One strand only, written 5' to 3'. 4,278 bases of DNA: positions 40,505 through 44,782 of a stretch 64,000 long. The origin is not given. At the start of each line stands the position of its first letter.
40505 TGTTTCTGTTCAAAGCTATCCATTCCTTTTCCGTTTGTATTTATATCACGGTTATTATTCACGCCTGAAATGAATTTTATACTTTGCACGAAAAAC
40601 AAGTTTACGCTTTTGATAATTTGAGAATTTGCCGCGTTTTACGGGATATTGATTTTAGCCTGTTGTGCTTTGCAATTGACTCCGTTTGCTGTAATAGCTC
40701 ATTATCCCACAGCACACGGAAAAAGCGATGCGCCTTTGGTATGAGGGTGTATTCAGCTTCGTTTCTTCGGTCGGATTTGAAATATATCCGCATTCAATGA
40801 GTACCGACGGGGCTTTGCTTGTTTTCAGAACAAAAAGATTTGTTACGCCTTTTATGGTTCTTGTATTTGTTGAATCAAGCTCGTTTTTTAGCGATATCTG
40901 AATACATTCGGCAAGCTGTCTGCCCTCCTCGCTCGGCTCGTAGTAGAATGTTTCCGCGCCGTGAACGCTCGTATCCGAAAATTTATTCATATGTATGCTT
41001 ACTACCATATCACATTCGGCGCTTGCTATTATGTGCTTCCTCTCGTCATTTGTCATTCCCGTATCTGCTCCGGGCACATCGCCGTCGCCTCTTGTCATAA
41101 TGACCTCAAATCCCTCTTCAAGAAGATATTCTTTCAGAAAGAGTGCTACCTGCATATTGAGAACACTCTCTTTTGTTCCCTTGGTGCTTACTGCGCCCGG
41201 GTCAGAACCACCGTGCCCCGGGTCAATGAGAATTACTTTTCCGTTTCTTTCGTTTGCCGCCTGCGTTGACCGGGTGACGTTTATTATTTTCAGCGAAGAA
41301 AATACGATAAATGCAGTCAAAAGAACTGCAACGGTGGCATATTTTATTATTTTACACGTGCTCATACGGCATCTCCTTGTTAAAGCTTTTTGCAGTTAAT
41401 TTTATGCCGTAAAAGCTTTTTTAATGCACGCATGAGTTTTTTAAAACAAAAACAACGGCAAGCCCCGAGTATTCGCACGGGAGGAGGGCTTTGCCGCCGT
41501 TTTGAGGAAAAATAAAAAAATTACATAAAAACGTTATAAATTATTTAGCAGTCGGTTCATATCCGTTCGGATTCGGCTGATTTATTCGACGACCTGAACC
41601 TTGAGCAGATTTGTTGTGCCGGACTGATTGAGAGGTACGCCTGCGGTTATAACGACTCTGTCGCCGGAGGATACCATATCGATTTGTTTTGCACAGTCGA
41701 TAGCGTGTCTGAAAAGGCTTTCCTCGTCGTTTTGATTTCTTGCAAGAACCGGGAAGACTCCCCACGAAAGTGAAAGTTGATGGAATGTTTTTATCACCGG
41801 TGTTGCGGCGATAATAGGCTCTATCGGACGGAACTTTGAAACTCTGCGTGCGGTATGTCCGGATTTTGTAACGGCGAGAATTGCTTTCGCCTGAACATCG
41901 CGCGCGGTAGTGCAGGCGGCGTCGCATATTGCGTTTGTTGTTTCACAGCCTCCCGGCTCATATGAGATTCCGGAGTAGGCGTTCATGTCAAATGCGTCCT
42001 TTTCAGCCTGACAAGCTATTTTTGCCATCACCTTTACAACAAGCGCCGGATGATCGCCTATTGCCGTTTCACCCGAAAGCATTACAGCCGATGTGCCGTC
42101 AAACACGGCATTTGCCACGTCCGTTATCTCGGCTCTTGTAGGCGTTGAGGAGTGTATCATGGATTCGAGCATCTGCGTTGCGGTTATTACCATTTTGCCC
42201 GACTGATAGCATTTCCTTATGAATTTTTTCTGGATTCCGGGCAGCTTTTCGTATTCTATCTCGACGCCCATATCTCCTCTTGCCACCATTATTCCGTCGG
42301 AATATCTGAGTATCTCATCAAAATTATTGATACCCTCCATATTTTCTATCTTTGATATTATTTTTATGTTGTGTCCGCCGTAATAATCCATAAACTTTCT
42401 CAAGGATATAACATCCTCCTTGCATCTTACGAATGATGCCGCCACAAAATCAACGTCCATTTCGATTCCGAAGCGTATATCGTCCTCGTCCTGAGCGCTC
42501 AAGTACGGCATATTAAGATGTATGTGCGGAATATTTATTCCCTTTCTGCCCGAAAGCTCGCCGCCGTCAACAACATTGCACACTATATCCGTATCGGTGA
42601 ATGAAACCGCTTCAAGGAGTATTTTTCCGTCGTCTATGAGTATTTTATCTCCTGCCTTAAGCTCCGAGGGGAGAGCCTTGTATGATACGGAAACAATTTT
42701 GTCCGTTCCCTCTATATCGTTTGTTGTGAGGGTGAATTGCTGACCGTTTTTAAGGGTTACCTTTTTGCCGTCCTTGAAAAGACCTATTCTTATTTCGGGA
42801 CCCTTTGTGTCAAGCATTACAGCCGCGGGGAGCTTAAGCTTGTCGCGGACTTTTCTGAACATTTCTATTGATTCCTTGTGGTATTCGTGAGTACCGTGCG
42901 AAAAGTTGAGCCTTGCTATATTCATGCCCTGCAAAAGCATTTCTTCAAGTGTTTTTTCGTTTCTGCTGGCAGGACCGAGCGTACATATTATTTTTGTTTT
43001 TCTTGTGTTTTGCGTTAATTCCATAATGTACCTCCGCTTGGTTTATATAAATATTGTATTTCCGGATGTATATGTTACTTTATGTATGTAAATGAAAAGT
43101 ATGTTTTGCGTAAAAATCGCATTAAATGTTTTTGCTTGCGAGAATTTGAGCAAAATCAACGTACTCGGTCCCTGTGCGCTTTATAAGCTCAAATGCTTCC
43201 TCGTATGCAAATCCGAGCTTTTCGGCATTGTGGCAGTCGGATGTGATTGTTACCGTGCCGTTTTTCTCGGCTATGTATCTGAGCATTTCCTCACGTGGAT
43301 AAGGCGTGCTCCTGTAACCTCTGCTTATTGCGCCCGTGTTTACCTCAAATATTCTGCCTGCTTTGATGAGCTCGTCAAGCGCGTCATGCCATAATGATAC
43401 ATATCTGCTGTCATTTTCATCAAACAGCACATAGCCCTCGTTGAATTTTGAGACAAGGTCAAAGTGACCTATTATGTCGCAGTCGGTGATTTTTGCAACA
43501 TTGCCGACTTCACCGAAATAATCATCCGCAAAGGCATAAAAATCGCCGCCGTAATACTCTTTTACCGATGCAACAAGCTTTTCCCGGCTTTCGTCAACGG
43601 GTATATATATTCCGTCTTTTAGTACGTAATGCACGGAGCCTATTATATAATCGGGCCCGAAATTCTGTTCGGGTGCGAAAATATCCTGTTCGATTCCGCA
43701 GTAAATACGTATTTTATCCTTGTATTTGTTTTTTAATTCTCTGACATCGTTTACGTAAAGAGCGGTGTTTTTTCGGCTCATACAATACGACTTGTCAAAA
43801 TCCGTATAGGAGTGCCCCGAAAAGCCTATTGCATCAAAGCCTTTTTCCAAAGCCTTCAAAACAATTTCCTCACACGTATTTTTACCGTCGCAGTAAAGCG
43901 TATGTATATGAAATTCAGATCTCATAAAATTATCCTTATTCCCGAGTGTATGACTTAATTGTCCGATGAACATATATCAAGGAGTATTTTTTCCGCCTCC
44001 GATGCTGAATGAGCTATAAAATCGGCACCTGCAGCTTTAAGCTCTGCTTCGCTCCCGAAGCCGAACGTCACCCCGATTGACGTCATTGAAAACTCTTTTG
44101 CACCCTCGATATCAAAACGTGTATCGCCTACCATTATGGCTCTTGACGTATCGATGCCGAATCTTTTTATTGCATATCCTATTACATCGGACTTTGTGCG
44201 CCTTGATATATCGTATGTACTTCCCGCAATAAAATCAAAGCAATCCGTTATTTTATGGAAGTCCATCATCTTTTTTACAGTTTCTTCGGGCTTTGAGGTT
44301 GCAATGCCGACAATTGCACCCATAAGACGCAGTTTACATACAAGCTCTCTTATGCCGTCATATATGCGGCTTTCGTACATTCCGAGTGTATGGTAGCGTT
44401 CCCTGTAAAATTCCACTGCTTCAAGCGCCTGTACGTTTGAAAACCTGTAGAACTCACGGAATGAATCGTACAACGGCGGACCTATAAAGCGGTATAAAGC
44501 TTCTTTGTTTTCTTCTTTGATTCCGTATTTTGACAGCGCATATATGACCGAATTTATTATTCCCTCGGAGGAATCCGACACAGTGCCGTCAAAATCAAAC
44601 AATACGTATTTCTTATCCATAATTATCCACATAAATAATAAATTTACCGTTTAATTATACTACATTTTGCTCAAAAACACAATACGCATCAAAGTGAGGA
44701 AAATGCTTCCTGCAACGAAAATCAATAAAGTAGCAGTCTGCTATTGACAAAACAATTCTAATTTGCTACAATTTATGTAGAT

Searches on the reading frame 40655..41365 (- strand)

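Call 40: search_protein_families(library=pfam, proteins=[window:40655-41365:-], max_evalue=0.00001)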
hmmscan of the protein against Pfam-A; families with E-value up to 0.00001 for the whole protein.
window:40655-41365:- (236 aa): 1 family
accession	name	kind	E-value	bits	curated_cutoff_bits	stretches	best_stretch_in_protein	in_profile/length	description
PF01520.23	Amidase_3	-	2.8e-48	164.7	27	1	45-221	1-172/174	N-acetylmuramoyl-L-alanine amidase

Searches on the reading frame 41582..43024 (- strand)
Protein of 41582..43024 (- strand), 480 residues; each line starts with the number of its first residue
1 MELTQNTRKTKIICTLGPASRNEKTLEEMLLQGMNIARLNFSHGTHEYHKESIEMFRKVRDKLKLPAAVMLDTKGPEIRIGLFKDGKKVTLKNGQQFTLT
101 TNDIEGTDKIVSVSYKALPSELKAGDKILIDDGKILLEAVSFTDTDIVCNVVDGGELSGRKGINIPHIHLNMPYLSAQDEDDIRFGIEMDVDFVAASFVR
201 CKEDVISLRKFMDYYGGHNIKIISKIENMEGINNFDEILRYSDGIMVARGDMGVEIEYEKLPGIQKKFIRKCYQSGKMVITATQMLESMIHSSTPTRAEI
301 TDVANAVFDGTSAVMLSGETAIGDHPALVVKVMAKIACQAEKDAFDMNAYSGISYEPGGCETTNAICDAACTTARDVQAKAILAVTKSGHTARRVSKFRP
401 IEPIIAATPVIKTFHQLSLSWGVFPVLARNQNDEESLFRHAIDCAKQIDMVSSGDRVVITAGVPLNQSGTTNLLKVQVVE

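Call 40: search_protein_families(library=pfam, proteins=[window:41582-43024:-], max_evalue=0.00001)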
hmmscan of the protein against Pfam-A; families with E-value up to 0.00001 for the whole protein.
window:41582-43024:- (480 aa): 2 families
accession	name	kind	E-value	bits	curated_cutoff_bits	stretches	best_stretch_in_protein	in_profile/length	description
PF00224.27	PK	-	3.9e-125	417.7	30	1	8-328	2-326/328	Pyruvate kinase, barrel domain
PF02887.21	PK_C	-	7e-39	132.9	28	1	364-476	1-113/114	Pyruvate kinase, alpha/beta domain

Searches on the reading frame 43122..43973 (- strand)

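Call 40: search_protein_families(library=pfam, proteins=[window:43122-43973:-], max_evalue=0.00001)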
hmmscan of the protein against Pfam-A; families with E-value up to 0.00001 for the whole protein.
window:43122-43973:- (283 aa): 1 family
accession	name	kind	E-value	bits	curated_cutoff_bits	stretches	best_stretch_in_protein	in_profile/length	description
PF02811.25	PHP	-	3.5e-14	53.9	26.4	1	21-213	2-163/164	PHP domain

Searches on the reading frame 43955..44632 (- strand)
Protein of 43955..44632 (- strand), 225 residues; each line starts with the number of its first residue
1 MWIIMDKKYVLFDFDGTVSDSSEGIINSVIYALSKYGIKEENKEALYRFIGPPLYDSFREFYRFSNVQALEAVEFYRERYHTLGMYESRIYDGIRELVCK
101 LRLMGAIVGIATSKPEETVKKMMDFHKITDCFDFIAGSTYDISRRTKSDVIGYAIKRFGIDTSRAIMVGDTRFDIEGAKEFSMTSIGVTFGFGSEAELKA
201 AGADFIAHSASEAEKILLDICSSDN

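Call 40: search_protein_families(library=pfam, proteins=[window:43955-44632:-], max_evalue=0.00001)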
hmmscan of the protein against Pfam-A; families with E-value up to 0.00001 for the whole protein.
window:43955-44632:- (225 aa): 3 families
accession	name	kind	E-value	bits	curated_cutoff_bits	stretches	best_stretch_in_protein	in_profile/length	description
PF13419.12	HAD_2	-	1.5e-35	123.4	23.8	1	10-188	1-178/178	Haloacid dehalogenase-like hydrolase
PF00702.32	Hydrolase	-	1.1e-19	72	26.4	1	8-180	2-189/191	haloacid dehalogenase-like hydrolase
PF13242.12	Hydrolase_like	-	3.4e-10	40.1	22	1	151-212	10-74/75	HAD-hyrolase-like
